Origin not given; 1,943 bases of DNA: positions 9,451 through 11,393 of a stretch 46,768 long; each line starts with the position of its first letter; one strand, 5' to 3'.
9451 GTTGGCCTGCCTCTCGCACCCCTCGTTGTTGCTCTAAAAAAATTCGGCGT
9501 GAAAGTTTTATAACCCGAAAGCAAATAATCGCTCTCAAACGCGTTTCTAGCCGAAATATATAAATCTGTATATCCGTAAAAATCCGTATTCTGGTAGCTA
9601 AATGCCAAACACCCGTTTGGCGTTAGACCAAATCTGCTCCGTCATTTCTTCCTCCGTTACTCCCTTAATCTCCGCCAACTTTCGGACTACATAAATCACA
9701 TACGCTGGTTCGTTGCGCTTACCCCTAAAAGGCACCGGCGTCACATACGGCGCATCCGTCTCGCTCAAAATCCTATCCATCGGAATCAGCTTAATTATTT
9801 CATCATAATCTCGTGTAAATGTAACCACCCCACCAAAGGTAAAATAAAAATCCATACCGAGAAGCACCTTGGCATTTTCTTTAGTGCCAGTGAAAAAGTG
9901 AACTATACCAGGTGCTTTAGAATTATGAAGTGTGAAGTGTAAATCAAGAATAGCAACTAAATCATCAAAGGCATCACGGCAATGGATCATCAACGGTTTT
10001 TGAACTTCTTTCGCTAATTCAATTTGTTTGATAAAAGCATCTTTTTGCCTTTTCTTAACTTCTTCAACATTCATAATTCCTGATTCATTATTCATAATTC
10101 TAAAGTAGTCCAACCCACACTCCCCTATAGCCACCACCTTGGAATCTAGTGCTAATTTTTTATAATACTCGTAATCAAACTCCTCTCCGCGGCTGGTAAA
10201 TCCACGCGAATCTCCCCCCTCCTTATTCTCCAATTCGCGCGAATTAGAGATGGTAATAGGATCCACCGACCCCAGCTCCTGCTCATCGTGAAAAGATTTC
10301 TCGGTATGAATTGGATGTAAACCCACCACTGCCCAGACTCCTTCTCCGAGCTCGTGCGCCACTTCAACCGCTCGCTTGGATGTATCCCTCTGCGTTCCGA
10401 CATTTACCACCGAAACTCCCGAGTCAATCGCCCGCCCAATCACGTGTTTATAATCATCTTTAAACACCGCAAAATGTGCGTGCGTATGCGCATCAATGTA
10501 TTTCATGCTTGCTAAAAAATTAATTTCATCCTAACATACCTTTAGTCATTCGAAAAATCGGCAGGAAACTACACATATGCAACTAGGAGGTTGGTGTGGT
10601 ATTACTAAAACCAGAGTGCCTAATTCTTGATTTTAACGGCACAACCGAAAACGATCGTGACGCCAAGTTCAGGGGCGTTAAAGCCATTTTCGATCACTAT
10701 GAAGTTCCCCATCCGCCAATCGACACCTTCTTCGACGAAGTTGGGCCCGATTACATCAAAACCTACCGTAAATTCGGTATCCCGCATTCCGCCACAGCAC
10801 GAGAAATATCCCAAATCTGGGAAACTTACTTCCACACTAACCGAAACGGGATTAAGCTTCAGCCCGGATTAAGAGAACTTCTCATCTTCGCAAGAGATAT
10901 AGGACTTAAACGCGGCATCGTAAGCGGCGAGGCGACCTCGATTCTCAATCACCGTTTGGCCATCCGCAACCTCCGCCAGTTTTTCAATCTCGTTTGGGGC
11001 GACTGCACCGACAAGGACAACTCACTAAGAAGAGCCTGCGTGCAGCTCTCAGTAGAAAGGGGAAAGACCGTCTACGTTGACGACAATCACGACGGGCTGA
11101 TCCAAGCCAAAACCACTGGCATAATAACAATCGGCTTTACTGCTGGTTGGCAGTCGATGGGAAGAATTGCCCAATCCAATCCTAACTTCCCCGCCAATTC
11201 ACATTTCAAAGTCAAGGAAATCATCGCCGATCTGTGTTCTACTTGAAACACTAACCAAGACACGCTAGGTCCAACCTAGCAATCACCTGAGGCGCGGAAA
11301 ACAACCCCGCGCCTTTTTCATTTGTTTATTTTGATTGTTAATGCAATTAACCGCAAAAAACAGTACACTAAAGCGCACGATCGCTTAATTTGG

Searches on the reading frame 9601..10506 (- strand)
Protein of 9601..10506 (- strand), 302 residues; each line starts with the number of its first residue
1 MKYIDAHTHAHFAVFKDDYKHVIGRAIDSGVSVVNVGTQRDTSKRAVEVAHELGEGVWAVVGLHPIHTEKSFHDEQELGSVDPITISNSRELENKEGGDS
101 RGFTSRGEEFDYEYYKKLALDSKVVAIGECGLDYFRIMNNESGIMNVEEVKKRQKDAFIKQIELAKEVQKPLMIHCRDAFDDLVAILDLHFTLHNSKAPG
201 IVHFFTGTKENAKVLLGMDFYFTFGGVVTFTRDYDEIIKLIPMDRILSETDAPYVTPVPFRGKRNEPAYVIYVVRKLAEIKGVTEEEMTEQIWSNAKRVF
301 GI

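Call 9: search_protein_families(library=pfam, proteins=[window:9601-10506:-], max_evalue=0.001)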
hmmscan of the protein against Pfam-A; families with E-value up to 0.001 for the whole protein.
window:9601-10506:- (302 aa): 1 family
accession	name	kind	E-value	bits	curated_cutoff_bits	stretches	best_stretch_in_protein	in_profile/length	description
PF01026.27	TatD_DNase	-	2.4e-73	247.1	27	1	4-301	1-253/253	TatD related DNase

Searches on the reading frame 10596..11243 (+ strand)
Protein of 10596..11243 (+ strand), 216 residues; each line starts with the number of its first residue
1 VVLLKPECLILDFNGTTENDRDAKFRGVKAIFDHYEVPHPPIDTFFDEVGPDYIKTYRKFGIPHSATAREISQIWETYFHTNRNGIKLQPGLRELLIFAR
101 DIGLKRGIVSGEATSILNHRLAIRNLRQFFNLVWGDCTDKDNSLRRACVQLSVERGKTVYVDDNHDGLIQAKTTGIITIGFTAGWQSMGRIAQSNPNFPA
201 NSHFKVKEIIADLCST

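Call 9: search_protein_families(library=pfam, proteins=[window:10596-11243:+], max_evalue=0.001)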
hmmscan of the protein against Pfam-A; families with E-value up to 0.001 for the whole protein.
window:10596-11243:+ (216 aa): 2 families
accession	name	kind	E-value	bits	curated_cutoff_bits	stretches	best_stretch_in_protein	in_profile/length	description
PF13419.12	HAD_2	-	3.4e-15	57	23.8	1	10-180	2-177/178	Haloacid dehalogenase-like hydrolase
PF00702.32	Hydrolase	-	0.00017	22.5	26.4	1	61-169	70-185/191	haloacid dehalogenase-like hydrolase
